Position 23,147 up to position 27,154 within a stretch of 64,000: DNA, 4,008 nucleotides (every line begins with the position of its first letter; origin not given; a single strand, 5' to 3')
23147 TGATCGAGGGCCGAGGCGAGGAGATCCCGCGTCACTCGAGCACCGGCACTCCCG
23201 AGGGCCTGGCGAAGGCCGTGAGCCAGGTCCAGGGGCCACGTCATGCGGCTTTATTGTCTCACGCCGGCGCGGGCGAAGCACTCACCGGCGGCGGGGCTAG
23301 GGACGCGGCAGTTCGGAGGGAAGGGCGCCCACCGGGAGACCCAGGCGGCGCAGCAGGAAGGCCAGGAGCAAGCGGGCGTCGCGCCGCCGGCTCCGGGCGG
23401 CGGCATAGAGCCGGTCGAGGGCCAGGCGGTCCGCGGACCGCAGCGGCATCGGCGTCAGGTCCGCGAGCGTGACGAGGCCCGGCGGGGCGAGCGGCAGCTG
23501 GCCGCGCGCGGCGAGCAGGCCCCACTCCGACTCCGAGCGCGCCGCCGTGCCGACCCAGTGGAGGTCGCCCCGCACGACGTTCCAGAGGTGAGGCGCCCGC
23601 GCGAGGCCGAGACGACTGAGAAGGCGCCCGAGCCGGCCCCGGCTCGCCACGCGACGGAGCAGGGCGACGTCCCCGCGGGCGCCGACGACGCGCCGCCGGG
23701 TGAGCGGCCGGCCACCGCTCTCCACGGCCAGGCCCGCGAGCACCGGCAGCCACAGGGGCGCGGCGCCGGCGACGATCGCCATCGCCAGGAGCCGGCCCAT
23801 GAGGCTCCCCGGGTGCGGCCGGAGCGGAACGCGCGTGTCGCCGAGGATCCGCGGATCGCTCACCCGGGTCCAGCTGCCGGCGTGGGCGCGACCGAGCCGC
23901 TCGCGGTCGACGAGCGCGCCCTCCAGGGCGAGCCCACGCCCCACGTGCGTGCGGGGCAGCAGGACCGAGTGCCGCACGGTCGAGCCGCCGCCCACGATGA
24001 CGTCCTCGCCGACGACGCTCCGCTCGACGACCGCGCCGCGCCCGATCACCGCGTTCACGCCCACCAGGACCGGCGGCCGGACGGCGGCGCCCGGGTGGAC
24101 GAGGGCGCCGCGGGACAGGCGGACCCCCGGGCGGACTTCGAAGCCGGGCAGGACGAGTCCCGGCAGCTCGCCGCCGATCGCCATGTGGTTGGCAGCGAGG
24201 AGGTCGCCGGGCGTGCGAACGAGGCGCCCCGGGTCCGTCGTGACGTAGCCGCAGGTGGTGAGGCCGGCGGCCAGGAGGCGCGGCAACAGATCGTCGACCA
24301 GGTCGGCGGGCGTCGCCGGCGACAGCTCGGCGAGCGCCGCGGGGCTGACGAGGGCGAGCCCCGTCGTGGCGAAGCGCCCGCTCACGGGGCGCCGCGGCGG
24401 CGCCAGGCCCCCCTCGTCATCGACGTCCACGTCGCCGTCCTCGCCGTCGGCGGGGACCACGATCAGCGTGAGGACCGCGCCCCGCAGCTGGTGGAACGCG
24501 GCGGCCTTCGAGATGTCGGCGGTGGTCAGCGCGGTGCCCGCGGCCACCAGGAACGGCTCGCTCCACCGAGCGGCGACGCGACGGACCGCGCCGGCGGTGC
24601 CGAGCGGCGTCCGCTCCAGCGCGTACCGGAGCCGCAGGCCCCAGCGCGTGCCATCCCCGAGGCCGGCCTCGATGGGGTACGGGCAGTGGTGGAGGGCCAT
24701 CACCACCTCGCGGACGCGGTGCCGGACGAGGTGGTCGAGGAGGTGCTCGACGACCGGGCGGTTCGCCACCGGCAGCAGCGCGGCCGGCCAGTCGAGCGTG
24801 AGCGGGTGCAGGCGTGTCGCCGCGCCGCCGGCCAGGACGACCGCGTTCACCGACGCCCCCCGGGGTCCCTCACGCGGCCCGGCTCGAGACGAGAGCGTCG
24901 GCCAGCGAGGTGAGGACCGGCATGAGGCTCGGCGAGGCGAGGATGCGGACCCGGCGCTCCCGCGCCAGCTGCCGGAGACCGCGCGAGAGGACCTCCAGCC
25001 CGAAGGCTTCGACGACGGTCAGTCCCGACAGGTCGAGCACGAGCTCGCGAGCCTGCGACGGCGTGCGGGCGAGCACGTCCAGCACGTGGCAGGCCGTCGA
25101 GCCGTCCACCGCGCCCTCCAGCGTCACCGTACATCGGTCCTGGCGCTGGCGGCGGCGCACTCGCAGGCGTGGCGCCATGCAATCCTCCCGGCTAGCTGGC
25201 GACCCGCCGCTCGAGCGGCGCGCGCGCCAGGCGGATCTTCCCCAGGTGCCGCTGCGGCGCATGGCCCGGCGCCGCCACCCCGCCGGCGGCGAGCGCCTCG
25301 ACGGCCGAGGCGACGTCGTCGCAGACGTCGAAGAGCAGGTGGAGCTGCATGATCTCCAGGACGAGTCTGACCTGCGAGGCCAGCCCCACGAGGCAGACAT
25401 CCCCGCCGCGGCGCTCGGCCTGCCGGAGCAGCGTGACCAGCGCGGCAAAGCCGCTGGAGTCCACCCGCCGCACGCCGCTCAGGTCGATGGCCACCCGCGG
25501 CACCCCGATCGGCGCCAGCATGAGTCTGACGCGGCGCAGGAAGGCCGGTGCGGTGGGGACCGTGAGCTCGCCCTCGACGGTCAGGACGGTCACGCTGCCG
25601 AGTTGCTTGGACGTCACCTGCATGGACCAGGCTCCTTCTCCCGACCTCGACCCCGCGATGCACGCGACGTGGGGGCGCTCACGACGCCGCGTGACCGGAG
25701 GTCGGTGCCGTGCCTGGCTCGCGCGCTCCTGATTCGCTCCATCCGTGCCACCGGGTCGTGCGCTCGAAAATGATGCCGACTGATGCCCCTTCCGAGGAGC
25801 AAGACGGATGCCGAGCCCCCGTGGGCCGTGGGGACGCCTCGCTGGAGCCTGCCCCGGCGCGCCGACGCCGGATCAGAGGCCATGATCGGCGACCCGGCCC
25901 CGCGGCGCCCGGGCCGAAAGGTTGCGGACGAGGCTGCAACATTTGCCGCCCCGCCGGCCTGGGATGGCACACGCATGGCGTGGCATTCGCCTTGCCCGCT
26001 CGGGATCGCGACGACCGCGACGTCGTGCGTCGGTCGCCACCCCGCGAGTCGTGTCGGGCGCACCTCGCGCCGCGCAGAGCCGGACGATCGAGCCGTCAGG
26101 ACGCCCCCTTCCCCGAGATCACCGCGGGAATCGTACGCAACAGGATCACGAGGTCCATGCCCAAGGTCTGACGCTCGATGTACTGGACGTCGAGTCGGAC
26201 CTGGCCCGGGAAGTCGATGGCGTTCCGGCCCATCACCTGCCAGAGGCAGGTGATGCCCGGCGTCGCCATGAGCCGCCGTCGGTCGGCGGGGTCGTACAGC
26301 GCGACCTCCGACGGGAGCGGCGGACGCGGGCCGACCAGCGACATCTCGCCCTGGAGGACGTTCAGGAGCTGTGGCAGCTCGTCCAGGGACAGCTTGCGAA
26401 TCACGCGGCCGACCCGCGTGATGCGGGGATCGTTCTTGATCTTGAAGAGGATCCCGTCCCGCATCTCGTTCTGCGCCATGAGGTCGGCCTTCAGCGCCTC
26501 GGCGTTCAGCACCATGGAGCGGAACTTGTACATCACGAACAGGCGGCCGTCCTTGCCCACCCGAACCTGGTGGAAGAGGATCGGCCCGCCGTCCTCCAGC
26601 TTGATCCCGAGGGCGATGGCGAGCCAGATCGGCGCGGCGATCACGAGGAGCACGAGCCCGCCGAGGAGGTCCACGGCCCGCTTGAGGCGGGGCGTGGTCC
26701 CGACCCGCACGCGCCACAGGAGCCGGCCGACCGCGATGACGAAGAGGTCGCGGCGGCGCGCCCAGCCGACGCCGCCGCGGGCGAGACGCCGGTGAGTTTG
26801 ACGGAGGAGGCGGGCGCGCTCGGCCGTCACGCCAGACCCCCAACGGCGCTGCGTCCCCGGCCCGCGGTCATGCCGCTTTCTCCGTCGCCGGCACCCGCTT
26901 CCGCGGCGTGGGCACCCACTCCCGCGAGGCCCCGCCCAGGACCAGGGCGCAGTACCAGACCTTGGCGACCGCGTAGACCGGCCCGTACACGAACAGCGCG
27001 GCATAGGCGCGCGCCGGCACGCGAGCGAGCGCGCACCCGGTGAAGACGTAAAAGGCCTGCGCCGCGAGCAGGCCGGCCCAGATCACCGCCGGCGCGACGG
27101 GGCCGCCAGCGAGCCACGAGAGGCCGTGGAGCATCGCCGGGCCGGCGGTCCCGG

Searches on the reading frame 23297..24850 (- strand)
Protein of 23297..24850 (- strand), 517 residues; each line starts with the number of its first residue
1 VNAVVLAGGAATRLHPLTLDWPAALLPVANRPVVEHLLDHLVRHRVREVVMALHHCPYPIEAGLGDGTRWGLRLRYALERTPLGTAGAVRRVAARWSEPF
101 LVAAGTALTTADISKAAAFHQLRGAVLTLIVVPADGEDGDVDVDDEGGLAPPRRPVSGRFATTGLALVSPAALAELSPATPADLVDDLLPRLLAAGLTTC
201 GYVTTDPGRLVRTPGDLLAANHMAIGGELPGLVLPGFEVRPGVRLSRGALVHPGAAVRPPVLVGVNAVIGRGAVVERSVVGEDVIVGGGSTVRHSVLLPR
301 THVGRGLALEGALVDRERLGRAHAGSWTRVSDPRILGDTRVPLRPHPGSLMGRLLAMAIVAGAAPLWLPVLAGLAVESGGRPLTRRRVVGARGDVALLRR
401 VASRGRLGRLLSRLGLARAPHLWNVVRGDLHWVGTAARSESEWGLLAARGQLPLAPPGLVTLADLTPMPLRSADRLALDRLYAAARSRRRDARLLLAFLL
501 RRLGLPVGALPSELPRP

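Call 6: search_protein_families(library=pfam, proteins=[window:23297-24850:-], max_evalue=0.001)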
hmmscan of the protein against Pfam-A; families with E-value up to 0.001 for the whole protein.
window:23297-24850:- (517 aa): 6 families
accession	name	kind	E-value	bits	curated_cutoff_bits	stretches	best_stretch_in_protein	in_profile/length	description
PF00483.29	NTP_transferase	-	1.3e-18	67.9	21.2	1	3-134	2-140/245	Nucleotidyl transferase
PF24894.1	Hexapep_GlmU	-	6.7e-08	33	23.3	1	268-317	25-74/104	GlmU-like, C-terminal hexapeptide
PF25084.1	LbH_EIF2B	-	2e-06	28.2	54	1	251-315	12-76/105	EIF2B subunit epsilon LbH domain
PF02397.22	Bac_transf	-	4e-06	26.9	27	1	406-497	78-172/179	Bacterial sugar transferase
PF12804.13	NTP_transf_3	-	1.3e-05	25.9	27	1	3-57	1-49/160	MobA-like NTP transferase domain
PF00132.30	Hexapep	-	3.1e-05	23.9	27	0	244-276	3-35/36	Bacterial transferase hexapeptide (six repeats)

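Call 47: search_protein_families(library=ncbifam, proteins=[window:23297-24850:-], max_evalue=0.00001)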
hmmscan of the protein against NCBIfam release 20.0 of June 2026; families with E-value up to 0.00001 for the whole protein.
window:23297-24850:- (517 aa): 17 families
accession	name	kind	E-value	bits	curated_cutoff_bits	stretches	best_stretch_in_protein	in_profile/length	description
NF052502.1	man1P_GTase_Rv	exception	1.4e-38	132.6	440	1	1-315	1-319/352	mannose-1-phosphate guanylyltransferase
TIGR03992.1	Arch_glmU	subfamily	1.1e-27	97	292.1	1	1-304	1-311/393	bifunctional sugar-1-phosphate nucleotidylyltransferase/acetyltransferase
NF045761.1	NAMPUrTaseMurU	equivalog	4.9e-25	88.7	250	1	1-184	1-189/226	N-acetylmuramate alpha-1-phosphate uridylyltransferase MurU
TIGR01208.1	rmlA_long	equivalog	7.2e-20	71.2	320.25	1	3-299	2-309/353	glucose-1-phosphate thymidylyltransferase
NF041313.1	UDPGP_AglF_Halo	equivalog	1.1e-15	57.8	400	1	1-131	1-130/234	UTP--glucose-1-phosphate uridylyltransferase AglF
TIGR01207.1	rmlA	equivalog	3.3e-12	46.1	360.65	1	3-88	2-88/286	glucose-1-phosphate thymidylyltransferase RfbA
NF049965.1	GlMnHpPGnyltfHddC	equivalog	3.7e-12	46.4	300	1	1-114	1-113/221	D-glycero-D-manno-heptose 1-phosphate guanosyltransferase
NF041173.1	Sug_nt_acttase_Thmprot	equivalog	2e-10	40.2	600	0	1-145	1-142/405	bifunctional sugar-1-phosphate nucleotidylyltransferase/acetyltransferase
NF012024.0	PRK15480.1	equivalog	3.3e-10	39.6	588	1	3-89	6-93/292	glucose-1-phosphate thymidylyltransferase RfbA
NF045697.1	MurNAcPUrMurU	equivalog_domain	6.1e-10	38.9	370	1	4-104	1-102/229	N-acetylmuramate alpha-1-phosphate uridylyltransferase MurU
TIGR01173.1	glmU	equivalog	2.7e-09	36.4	366.85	0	1-93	1-85/452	bifunctional UDP-N-acetylglucosamine diphosphorylase/glucosamine-1-phosphate N-acetyltransferase GlmU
NF002023.0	PRK00844.1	subfamily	3.1e-09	36.1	458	0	263-317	319-372/408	glucose-1-phosphate adenylyltransferase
NF010935.0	PRK14355.1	equivalog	1.3e-08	33.9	718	0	240-305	266-331/459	bifunctional UDP-N-acetylglucosamine diphosphorylase/glucosamine-1-phosphate N-acetyltransferase GlmU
TIGR02091.1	glgC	equivalog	2.2e-08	33.6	424.9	0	264-317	301-353/364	glucose-1-phosphate adenylyltransferase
TIGR02623.1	G1P_cyt_trans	equivalog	7.5e-08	32.1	300.25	0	1-55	1-55/255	glucose-1-phosphate cytidylyltransferase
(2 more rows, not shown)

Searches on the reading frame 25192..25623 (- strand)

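Call 6: search_protein_families(library=pfam, proteins=[window:25192-25623:-], max_evalue=0.001)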
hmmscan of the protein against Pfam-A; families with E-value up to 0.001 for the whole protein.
window:25192-25623:- (143 aa): 2 families
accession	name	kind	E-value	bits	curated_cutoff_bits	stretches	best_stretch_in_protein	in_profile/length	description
PF01740.26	STAS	-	1.2e-18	67.3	22.6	1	5-107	4-106/106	STAS domain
PF13466.11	STAS_2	-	1.7e-15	57.3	29.2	1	14-94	1-79/80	STAS domain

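Call 47: search_protein_families(library=ncbifam, proteins=[window:25192-25623:-], max_evalue=0.00001)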
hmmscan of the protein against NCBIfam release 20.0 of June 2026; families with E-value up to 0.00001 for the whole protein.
window:25192-25623:- (143 aa): 3 families
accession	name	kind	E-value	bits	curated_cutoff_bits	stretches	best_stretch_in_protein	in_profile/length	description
TIGR00377.1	ant_ant_sig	superfamily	2.5e-16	59.5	53.45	1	1-104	3-106/108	anti-sigma factor antagonist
TIGR02886.1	spore_II_AA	equivalog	1.1e-08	35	114.75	1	8-99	6-97/106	anti-sigma F factor antagonist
NF033618.0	mlaB_1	equivalog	4.5e-08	33.4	90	1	14-94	12-88/94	lipid asymmetry maintenance protein MlaB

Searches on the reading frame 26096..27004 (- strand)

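Call 6: search_protein_families(library=pfam, proteins=[window:26096-27004:-], max_evalue=0.001)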
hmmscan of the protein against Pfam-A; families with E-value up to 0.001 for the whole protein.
window:26096-27004:- (302 aa): 1 family
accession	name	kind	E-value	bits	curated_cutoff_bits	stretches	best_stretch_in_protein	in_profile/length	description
PF02397.22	Bac_transf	-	1.2e-63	214.3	27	1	108-296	1-178/179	Bacterial sugar transferase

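Call 47: search_protein_families(library=ncbifam, proteins=[window:26096-27004:-], max_evalue=0.00001)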
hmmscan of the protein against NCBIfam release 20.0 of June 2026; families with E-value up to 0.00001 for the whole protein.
window:26096-27004:- (302 aa): 10 families
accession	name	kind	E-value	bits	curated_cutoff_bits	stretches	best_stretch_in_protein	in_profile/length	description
TIGR03025.1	EPS_sugtrans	subfamily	3.4e-82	277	295.55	1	106-301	256-444/445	exopolysaccharide biosynthesis polyprenyl glycosylphosphotransferase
NF041877.1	EPS_EpsZ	equivalog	1.1e-76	258.4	800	1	107-302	265-459/459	exopolysaccharide biosynthesis polyisoprenyl-phosphate hexose-1-phosphate transferase EpsZ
TIGR03022.1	WbaP_sugtrans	subfamily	2.3e-73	248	403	1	106-301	257-455/456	undecaprenyl-phosphate galactose phosphotransferase WbaP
TIGR03023.1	WcaJ_sugtrans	equivalog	4e-63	214.3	410.75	1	106-301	261-452/453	undecaprenyl-phosphate glucose phosphotransferase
NF052601.1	undeca_RfbP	equivalog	2.9e-58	197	330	1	105-297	42-237/244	undecaprenyl-phosphate galactose phosphotransferase family protein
NF011751.0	PRK15204.1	equivalog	5.6e-52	176.9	907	1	106-301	278-475/476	undecaprenyl-phosphate galactose phosphotransferase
TIGR03013.1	EpsB_2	subfamily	3.7e-47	161.4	393.35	1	107-301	254-442/443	TIGR03013 family XrtA/PEP-CTERM system glycosyltransferase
NF050817.1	PolSacchBiosHfsE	equivalog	1.2e-41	142.9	750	1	107-297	271-461/467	polysaccharide biosynthesis protein HfsE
NF007518.0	PRK10124.1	equivalog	7.6e-31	107.3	684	1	103-292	269-454/464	undecaprenyl-phosphate glucose phosphotransferase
NF045514.1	glycotran_HepC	equivalog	4.4e-26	91.5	140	1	106-228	115-211/220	heterocyst development glycosyltransferase HepC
